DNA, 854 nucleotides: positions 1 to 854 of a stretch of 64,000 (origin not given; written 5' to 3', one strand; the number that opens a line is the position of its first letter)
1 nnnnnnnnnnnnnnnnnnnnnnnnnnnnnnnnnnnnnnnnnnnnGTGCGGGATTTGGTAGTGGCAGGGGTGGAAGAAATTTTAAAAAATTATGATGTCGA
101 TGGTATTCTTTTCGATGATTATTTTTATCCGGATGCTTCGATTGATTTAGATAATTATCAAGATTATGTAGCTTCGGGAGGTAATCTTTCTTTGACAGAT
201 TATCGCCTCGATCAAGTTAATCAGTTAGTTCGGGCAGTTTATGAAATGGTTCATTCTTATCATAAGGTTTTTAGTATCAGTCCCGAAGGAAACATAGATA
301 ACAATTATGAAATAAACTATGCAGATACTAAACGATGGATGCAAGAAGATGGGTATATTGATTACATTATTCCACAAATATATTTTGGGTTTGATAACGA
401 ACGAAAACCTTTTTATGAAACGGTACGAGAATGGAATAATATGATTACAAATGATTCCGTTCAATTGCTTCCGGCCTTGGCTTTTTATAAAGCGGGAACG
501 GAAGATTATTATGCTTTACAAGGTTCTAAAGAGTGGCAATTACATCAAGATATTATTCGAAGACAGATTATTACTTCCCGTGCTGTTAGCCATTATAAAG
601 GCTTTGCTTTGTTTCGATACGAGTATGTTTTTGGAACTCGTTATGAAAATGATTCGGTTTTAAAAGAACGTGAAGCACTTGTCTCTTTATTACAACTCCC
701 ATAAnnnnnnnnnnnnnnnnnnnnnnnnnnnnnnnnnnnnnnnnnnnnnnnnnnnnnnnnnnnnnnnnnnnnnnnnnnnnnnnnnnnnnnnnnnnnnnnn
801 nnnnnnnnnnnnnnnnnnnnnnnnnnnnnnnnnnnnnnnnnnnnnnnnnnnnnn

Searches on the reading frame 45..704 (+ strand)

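Call 59: search_protein_families(library=pfam, proteins=[window:45-704:+], max_evalue=0.01)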
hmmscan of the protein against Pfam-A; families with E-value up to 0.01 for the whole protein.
window:45-704:+ (219 aa): 1 family
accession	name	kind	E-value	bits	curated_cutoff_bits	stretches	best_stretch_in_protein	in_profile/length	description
PF02638.21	GHL10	-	7.3e-25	88.2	27.9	1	2-151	139-300/311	Glycosyl hydrolase-like 10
